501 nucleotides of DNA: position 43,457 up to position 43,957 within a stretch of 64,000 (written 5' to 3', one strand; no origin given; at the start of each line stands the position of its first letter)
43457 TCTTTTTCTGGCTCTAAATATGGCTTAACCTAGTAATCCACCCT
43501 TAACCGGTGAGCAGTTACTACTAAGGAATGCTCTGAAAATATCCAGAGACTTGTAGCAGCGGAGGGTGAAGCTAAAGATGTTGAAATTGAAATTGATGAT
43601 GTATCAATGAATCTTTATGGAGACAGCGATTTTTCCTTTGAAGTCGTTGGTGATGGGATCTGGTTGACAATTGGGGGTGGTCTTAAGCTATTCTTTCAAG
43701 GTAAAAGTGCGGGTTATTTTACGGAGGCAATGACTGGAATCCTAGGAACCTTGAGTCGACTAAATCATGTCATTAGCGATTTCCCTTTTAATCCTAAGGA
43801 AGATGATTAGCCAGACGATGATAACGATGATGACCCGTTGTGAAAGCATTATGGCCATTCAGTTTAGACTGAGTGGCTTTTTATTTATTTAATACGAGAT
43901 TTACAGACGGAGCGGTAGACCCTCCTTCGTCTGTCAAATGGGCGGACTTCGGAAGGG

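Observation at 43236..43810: A gene split by a MITE insertion with an 8-bp target-site duplication; precise in-silico excision restores one 144-codon ORF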

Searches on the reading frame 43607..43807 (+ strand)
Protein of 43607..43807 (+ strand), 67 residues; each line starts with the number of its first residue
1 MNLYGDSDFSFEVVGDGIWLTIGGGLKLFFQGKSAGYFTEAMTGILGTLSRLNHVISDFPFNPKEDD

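Call 24: find_encoding_contigs(protein=P0005, flank=3000, max_places=10)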
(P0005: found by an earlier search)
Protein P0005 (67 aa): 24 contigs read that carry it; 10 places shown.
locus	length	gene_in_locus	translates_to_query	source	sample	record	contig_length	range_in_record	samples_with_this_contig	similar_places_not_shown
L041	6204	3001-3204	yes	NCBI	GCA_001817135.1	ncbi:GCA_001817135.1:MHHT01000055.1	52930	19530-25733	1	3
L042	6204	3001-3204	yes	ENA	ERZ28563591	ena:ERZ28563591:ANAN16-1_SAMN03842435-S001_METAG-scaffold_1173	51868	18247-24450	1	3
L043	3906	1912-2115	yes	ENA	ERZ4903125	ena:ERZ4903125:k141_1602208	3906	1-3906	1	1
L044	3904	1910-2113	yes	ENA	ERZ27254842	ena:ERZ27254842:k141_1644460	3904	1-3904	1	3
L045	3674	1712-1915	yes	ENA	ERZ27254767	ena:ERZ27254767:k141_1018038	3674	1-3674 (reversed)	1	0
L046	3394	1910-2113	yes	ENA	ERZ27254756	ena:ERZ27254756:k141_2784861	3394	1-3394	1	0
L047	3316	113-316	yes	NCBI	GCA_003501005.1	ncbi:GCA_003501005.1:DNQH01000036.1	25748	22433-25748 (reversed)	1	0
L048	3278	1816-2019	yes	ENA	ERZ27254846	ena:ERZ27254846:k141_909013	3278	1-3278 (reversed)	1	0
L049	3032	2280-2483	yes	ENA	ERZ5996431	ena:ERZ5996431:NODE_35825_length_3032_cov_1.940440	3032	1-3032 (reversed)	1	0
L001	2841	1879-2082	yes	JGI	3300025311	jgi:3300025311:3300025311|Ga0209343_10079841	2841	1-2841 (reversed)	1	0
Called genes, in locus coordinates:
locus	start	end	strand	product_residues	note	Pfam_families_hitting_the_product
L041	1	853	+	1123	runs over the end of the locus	PF01839:FG-GAP (faint), PF13517:FG-GAP_3, PF17802:SpaA (faint), PF22352:K319L-like_PKD, PF13620:CarboxypepD_reg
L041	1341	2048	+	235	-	PF00483:NTP_transferase, PF01128:IspD (faint), PF12804:NTP_transf_3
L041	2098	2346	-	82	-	-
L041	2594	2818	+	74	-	-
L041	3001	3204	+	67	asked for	-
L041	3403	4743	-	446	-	PF02558:ApbA (faint), PF02737:3HCDH_N (faint), PF03446:NAD_binding_2 (weak), PF03721:UDPG_MGDP_dh_N, PF03807:F420_oxidored (weak), PF00984:UDPG_MGDP_dh, PF03720:UDPG_MGDP_dh_C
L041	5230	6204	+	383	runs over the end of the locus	PF07690:MFS_1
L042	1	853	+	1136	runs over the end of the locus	PF01839:FG-GAP (faint), PF13517:FG-GAP_3, PF17802:SpaA (faint), PF22352:K319L-like_PKD, PF13620:CarboxypepD_reg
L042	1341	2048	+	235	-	PF00483:NTP_transferase, PF01128:IspD (faint), PF12804:NTP_transf_3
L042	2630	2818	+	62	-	-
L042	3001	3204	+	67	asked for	-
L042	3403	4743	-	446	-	PF02558:ApbA (faint), PF02737:3HCDH_N (faint), PF03446:NAD_binding_2 (weak), PF03721:UDPG_MGDP_dh_N, PF03807:F420_oxidored (weak), PF00984:UDPG_MGDP_dh, PF03720:UDPG_MGDP_dh_C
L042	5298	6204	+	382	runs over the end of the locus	PF07690:MFS_1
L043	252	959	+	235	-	PF00483:NTP_transferase, PF01128:IspD (faint), PF12804:NTP_transf_3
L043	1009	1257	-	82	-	-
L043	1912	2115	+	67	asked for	-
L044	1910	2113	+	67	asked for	-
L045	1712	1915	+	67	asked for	-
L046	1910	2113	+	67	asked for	-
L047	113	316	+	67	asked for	-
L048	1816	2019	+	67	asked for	-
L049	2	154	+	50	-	?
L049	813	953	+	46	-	-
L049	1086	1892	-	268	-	PF01609:DDE_Tnp_1, PF13612:DDE_Tnp_1_3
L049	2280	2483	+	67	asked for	-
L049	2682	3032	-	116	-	?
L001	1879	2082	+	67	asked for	-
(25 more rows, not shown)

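Call 27: find_encoding_contigs(protein=P0008, flank=5000)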
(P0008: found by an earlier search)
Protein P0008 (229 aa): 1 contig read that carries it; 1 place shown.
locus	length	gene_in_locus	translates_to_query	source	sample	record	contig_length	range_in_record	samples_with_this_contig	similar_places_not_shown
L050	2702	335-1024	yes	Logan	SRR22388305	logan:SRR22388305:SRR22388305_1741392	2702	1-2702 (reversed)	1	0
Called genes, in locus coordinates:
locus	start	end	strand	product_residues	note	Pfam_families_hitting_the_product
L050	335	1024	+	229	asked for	PF00483:NTP_transferase, PF01128:IspD (faint), PF12804:NTP_transf_3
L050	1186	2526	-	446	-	PF02558:ApbA (faint), PF02737:3HCDH_N (faint), PF03446:NAD_binding_2 (weak), PF03721:UDPG_MGDP_dh_N, PF03807:F420_oxidored (weak), PF00984:UDPG_MGDP_dh, PF03720:UDPG_MGDP_dh_C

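Call 80: list_cluster_members(proteins=[L049:1089-1892:-])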
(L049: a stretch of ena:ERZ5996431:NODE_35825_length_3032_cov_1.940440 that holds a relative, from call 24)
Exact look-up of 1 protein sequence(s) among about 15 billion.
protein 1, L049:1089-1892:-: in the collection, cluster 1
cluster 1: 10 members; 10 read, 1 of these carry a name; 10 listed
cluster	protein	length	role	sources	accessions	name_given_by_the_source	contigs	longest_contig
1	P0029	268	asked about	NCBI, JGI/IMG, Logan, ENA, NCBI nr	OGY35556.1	MAG: hypothetical protein A3E37_03055 [Candidatus Andersenbacteria bacterium ...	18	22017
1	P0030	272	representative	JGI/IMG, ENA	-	-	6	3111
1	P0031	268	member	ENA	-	-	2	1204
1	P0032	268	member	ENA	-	-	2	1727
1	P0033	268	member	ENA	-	-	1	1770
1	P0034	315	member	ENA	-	-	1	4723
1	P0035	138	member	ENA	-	-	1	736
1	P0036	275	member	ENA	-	-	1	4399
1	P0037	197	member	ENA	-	-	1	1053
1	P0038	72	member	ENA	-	-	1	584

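Call 81: find_encoding_contigs(protein=P0029, flank=4000, max_places=8)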
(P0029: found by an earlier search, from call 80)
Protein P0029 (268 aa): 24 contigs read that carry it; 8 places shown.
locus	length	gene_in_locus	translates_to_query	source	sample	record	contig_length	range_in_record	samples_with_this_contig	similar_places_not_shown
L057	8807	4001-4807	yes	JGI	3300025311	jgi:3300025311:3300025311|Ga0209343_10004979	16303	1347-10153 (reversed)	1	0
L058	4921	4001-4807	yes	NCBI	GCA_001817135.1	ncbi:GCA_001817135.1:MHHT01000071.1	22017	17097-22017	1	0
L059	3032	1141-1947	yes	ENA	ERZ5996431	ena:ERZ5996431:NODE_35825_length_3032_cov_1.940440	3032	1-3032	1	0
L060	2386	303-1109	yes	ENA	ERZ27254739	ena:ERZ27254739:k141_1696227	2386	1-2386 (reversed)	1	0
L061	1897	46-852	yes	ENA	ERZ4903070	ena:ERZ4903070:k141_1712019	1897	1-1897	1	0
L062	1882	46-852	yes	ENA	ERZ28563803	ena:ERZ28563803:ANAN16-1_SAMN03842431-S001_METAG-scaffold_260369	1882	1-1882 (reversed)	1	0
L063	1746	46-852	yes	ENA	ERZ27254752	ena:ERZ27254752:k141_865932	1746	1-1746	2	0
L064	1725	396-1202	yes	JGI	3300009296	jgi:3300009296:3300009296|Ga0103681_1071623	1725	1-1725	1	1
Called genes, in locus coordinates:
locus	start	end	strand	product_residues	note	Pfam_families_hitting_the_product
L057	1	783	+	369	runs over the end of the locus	PF03235:GmrSD_N, PF01844:HNH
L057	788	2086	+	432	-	PF09903:DUF2130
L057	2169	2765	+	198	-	-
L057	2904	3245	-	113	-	-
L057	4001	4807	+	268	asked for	PF01609:DDE_Tnp_1, PF13612:DDE_Tnp_1_3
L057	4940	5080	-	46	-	-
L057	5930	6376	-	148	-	PF01668:SmpB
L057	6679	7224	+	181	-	PF05198:IF3_N, PF00707:IF3_C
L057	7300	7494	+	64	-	PF01632:Ribosomal_L35p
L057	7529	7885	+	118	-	PF00453:Ribosomal_L20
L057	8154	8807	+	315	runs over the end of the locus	PF01073:3Beta_HSD, PF01370:Epimerase, PF02719:Polysacc_synt_2 (faint), PF04321:RmlD_sub_bind, PF16363:GDP_Man_Dehyd, PF07993:NAD_binding_4 (weak)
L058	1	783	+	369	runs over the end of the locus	PF03235:GmrSD_N, PF01844:HNH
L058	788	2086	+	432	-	PF09903:DUF2130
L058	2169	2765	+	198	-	-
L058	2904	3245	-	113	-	-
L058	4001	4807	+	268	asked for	PF01609:DDE_Tnp_1, PF13612:DDE_Tnp_1_3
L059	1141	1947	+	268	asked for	PF01609:DDE_Tnp_1, PF13612:DDE_Tnp_1_3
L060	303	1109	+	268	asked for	PF01609:DDE_Tnp_1, PF13612:DDE_Tnp_1_3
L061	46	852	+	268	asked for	PF01609:DDE_Tnp_1, PF13612:DDE_Tnp_1_3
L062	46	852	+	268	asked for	PF01609:DDE_Tnp_1, PF13612:DDE_Tnp_1_3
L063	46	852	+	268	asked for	PF01609:DDE_Tnp_1, PF13612:DDE_Tnp_1_3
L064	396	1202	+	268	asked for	PF01609:DDE_Tnp_1, PF13612:DDE_Tnp_1_3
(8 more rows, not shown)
